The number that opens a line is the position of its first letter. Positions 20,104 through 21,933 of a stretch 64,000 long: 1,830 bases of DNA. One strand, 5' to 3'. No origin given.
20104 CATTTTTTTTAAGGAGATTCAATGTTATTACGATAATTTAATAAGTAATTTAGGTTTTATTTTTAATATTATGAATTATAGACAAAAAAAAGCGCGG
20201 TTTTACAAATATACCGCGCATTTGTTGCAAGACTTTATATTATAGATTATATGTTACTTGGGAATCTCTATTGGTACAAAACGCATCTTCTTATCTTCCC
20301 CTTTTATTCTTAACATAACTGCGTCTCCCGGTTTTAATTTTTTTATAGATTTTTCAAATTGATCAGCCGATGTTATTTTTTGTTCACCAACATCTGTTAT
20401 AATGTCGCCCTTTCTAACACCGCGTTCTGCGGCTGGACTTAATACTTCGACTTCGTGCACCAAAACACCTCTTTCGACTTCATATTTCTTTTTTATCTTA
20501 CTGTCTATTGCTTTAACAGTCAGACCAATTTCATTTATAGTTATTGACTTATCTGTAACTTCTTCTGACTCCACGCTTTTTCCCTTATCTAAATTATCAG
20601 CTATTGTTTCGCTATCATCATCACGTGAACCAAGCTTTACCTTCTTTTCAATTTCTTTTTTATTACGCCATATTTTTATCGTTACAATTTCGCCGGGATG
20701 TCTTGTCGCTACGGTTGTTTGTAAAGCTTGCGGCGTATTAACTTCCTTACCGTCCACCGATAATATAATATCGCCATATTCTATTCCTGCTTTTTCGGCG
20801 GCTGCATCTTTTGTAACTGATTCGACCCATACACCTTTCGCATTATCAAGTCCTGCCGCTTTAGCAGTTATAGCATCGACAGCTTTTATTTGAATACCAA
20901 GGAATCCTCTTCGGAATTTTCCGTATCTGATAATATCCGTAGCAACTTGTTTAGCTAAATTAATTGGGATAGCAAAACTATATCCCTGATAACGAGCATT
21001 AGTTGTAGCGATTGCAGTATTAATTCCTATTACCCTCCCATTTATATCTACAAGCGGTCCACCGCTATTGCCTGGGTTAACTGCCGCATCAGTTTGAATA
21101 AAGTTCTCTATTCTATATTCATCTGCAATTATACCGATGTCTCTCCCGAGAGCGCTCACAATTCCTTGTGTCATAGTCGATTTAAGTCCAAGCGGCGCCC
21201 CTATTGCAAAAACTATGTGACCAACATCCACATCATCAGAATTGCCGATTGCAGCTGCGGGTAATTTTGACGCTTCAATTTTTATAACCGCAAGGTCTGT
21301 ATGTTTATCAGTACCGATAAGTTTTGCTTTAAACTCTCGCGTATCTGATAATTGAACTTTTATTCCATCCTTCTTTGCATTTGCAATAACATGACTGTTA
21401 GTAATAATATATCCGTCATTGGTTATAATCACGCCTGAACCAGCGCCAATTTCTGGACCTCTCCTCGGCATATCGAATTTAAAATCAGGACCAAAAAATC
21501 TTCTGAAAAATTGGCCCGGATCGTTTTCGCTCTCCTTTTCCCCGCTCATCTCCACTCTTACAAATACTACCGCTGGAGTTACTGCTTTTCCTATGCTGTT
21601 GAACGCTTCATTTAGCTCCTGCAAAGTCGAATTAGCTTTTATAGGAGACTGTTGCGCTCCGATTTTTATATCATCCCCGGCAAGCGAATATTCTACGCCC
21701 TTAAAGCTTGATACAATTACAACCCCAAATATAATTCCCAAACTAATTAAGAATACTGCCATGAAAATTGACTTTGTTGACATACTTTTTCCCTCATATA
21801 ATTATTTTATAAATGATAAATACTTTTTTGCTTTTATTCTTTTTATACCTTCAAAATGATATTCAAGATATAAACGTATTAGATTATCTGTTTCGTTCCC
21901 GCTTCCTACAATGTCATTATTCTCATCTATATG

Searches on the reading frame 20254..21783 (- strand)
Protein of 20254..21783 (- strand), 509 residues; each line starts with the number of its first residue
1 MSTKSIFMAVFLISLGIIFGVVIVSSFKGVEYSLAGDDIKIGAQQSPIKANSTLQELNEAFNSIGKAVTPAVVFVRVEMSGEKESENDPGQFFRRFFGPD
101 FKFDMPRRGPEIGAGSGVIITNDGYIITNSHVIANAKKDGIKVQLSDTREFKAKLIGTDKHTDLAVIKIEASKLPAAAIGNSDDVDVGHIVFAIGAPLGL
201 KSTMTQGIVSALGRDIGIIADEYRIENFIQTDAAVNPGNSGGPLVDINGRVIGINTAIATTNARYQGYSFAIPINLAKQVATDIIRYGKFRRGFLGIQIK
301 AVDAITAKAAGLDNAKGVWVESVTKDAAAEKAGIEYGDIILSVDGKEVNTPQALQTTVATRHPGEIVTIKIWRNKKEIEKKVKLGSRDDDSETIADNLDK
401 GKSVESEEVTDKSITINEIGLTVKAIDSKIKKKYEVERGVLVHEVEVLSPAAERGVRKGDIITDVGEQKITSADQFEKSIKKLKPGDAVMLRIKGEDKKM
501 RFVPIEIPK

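Call 42: search_protein_families(library=pfam, proteins=[window:20254-21783:-], max_evalue=0.0001)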
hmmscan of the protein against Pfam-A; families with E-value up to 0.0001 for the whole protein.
window:20254-21783:- (509 aa): 6 families
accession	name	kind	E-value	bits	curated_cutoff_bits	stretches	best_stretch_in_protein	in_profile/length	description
PF13365.12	Trypsin_2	-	2.7e-35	122.6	27.6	1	115-254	1-144/144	Trypsin-like peptidase domain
PF13180.12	PDZ_2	-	7.6e-28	97.1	27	2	293-384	1-80/80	PDZ domain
PF00089.32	Trypsin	-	3.4e-18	66.7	20.6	1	116-277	28-216/220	Trypsin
PF00595.29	PDZ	-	5.6e-18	65.5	23.2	2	291-371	8-80/81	PDZ domain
PF17820.7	PDZ_6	-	6.4e-18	64.7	27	1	319-373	1-54/54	PDZ domain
PF14685.13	PDZ_Tricorn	-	2.2e-07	31.2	25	0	445-503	27-86/88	Tricorn protease PDZ domain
